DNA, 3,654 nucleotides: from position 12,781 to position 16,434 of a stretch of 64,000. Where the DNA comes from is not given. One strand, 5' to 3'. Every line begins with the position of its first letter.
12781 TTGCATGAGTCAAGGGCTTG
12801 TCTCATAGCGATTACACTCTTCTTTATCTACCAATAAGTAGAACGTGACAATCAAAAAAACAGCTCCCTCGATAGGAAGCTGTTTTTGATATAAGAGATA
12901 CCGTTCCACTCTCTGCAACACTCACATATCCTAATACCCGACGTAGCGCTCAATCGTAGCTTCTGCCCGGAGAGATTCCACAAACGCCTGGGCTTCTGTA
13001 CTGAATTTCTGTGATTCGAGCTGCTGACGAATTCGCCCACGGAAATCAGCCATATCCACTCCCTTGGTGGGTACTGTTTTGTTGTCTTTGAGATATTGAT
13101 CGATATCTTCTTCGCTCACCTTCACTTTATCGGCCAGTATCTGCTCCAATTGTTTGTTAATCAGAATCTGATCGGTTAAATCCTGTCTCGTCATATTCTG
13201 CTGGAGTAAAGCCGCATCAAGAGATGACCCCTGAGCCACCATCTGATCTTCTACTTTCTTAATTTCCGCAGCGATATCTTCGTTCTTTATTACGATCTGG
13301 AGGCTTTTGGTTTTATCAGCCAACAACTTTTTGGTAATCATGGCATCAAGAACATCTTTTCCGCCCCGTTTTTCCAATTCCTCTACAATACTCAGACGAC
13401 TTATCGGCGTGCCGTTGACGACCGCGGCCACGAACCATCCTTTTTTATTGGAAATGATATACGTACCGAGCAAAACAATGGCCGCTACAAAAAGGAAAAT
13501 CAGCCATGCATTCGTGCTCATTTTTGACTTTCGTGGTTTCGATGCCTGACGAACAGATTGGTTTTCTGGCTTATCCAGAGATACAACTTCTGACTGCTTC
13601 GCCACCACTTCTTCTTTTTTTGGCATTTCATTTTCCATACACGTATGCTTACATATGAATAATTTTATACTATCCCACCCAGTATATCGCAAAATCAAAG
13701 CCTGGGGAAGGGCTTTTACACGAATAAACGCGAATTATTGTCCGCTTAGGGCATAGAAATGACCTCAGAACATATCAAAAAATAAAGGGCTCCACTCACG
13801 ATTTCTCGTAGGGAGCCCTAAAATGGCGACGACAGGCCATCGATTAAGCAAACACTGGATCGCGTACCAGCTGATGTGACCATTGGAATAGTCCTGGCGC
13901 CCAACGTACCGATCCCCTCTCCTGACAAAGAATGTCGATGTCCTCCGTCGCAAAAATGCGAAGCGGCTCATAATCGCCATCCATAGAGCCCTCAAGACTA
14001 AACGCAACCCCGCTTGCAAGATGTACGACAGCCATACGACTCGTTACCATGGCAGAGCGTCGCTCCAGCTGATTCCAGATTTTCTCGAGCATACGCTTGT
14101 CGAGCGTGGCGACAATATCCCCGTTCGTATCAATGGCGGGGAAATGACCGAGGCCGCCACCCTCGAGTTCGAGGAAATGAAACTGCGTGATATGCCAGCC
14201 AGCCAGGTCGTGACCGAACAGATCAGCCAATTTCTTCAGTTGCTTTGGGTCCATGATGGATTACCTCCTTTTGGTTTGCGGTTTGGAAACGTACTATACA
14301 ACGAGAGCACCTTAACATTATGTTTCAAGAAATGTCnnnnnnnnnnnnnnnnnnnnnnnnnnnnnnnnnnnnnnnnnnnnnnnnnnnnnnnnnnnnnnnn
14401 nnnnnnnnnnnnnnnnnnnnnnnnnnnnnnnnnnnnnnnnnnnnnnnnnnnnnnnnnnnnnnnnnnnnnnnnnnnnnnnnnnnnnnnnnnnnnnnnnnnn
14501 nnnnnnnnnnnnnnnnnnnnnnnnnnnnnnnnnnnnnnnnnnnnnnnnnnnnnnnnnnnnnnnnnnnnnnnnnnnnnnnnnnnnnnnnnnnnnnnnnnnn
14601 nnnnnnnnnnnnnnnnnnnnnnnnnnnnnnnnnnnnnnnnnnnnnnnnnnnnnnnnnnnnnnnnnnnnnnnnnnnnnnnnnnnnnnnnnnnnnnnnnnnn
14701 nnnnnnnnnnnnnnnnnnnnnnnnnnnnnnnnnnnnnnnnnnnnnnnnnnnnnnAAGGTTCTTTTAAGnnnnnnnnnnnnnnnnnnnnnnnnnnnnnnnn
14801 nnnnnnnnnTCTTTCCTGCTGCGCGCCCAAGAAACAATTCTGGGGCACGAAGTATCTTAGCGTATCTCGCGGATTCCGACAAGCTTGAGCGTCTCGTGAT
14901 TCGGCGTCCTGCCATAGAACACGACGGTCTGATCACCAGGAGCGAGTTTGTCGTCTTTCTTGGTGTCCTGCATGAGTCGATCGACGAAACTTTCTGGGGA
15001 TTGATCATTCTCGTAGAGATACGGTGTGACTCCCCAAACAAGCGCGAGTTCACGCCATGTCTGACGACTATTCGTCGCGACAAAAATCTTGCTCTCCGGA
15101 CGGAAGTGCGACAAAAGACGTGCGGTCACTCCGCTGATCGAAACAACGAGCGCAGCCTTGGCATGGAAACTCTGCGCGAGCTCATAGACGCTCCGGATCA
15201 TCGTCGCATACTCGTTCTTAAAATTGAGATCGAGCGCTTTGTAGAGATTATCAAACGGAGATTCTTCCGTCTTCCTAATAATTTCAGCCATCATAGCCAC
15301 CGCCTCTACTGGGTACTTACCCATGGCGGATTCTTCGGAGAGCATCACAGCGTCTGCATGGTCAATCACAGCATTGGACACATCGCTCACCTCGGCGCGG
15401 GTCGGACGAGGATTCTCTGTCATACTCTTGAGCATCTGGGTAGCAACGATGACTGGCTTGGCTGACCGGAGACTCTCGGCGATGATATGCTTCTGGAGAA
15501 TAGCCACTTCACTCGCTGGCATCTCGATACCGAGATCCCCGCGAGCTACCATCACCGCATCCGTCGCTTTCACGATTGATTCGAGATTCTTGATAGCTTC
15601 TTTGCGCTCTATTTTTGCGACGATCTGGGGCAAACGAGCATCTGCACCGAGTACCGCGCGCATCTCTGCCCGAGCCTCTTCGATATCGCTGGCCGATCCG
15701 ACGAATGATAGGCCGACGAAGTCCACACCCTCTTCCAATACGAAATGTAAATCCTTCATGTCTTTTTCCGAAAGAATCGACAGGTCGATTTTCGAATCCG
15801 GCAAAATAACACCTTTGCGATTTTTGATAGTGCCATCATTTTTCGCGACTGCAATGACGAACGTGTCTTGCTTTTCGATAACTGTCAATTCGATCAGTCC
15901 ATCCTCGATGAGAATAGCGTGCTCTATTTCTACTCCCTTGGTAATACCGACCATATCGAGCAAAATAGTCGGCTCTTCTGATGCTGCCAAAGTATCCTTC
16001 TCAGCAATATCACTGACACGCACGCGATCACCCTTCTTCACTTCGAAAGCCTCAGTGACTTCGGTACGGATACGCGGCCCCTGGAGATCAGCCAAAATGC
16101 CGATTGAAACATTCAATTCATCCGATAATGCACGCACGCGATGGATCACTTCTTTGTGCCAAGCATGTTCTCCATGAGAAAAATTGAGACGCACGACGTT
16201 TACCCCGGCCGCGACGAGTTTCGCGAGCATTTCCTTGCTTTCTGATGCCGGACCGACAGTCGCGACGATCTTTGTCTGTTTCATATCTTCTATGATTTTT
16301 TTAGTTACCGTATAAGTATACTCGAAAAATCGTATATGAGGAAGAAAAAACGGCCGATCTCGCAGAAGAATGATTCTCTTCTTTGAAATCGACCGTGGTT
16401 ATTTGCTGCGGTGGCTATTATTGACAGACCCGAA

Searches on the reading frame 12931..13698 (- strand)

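Call 36: search_protein_families(library=pfam, proteins=[window:12931-13698:-], max_evalue=0.001)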
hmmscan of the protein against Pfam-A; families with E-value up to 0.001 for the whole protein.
window:12931-13698:- (255 aa): 1 family
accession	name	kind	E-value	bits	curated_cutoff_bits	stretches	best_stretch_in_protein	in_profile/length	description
PF13624.11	SurA_N_3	-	1.4e-07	31.9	27.2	1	113-192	84-161/162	SurA-like N-terminal domain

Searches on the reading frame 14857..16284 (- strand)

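Call 36: search_protein_families(library=pfam, proteins=[window:14857-16284:-], max_evalue=0.001)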
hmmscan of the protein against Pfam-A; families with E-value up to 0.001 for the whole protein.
window:14857-16284:- (475 aa): 3 families
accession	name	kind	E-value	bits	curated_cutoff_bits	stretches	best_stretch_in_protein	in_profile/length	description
PF00224.27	PK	-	8.7e-112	373.9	30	1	1-329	1-328/328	Pyruvate kinase, barrel domain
PF02887.21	PK_C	-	5.8e-21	75.2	28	1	362-461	3-102/114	Pyruvate kinase, alpha/beta domain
PF00478.31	IMPDH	-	0.00029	20.4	25.6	1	3-69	92-158/345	IMP dehydrogenase / GMP reductase domain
